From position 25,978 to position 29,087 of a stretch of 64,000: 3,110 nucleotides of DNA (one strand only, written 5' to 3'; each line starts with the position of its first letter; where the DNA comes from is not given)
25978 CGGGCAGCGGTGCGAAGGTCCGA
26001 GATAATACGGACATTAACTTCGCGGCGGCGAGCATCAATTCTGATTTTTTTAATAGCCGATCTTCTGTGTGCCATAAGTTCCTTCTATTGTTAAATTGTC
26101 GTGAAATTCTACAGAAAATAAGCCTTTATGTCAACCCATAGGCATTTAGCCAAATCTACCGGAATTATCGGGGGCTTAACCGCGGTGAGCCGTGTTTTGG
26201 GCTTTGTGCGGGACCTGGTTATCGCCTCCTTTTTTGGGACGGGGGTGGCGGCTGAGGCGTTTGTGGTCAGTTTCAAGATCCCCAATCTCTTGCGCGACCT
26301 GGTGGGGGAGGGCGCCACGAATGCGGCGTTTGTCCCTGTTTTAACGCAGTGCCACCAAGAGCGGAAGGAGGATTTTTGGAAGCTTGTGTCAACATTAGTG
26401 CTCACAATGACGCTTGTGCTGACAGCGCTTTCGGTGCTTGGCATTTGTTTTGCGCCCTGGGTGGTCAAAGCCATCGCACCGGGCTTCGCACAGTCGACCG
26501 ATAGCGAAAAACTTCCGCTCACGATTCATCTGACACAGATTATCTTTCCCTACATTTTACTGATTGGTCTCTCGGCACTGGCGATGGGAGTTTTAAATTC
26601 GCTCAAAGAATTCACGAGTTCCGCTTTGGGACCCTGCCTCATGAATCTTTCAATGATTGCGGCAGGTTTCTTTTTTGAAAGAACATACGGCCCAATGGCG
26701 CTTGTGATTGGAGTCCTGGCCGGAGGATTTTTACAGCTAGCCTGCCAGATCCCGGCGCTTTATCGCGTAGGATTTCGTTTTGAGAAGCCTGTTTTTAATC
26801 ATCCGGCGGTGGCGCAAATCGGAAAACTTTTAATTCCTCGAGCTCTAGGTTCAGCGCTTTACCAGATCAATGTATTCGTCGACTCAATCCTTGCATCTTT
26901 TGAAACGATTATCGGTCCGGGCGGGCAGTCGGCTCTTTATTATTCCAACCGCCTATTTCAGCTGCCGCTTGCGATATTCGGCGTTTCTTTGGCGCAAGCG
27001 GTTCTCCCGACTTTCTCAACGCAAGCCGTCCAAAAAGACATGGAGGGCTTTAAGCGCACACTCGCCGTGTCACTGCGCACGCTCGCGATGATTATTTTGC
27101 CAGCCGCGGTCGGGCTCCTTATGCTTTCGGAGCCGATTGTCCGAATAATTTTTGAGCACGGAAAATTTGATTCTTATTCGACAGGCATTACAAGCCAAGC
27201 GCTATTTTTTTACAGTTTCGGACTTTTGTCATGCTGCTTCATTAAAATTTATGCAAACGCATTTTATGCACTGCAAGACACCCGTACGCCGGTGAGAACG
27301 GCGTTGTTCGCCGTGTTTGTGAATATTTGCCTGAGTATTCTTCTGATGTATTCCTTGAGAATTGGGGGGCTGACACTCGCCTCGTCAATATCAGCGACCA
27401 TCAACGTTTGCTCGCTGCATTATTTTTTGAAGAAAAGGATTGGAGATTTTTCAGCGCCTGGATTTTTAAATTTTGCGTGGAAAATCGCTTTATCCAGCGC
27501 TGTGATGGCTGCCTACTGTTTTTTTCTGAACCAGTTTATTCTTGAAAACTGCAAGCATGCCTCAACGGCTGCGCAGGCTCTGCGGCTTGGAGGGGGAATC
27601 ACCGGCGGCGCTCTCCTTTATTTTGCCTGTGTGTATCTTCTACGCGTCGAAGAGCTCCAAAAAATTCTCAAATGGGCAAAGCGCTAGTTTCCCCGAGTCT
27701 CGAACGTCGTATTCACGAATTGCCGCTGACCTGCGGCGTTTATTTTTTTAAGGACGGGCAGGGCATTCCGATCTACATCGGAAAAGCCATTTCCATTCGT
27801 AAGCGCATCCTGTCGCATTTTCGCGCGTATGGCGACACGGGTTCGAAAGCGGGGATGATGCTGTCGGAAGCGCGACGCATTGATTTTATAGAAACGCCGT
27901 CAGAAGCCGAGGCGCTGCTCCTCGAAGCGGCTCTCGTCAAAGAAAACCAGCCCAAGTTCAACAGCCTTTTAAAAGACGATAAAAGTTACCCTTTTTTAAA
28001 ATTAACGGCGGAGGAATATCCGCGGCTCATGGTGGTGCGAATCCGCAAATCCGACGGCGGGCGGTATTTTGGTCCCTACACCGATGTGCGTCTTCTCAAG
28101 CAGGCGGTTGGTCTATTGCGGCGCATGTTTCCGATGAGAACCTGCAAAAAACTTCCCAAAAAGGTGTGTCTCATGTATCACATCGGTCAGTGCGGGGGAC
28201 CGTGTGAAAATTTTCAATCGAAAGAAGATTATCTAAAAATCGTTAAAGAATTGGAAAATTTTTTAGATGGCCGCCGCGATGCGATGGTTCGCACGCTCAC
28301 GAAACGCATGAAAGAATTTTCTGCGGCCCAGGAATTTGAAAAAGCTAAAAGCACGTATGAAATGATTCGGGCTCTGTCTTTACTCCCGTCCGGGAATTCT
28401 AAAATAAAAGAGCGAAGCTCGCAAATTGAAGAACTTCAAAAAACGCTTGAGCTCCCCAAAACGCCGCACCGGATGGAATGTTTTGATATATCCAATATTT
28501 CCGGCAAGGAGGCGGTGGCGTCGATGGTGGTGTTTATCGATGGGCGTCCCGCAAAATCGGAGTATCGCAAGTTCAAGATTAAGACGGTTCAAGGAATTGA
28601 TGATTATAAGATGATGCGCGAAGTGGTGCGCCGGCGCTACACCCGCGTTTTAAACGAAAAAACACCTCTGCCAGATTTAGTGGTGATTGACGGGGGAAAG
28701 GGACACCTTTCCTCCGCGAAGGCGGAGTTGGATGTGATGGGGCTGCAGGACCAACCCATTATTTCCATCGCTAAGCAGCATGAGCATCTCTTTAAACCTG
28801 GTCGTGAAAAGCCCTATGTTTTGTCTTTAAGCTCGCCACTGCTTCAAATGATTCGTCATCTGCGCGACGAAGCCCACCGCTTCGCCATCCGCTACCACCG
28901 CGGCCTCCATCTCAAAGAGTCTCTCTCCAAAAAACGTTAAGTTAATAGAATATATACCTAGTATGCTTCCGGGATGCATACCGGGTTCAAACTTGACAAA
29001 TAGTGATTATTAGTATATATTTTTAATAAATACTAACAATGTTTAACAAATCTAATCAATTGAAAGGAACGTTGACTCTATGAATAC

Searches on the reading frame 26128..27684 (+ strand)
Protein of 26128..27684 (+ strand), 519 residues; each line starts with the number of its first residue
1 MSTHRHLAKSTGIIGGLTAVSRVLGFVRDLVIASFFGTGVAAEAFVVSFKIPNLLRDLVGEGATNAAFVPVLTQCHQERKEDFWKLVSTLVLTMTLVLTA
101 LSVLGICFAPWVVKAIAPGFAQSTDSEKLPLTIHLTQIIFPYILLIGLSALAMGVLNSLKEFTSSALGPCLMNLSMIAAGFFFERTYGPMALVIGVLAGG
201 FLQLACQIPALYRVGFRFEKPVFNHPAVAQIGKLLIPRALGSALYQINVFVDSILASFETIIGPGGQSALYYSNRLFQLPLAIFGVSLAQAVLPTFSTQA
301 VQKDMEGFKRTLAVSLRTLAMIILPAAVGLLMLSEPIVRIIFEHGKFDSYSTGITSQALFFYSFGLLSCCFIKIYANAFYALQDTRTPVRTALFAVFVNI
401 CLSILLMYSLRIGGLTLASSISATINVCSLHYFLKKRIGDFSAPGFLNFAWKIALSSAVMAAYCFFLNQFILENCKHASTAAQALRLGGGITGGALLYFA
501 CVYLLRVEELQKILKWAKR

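Call 93: search_protein_families(library=pfam, proteins=[window:26128-27684:+], max_evalue=0.00001)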
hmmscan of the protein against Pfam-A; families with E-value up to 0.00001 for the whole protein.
window:26128-27684:+ (519 aa): 3 families
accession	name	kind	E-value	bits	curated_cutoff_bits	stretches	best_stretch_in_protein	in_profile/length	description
PF03023.19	MurJ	-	7.2e-119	397.8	27.4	1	32-473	1-438/451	Lipid II flippase MurJ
PF13440.11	Polysacc_synt_3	-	2.3e-08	34.1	23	1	272-342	216-284/293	Polysaccharide biosynthesis protein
PF01554.23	MatE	-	1.6e-06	28.4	24.9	0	246-404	10-160/161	MatE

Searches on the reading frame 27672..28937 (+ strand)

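Call 93: search_protein_families(library=pfam, proteins=[window:27672-28937:+], max_evalue=0.00001)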
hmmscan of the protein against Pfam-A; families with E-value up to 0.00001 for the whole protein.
window:27672-28937:+ (422 aa): 1 family
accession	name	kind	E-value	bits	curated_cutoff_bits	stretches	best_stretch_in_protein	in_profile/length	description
PF08459.17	UvrC_RNaseH_dom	-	4.3e-57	192.8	22.3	1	256-406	1-159/159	UvrC RNAse H endonuclease domain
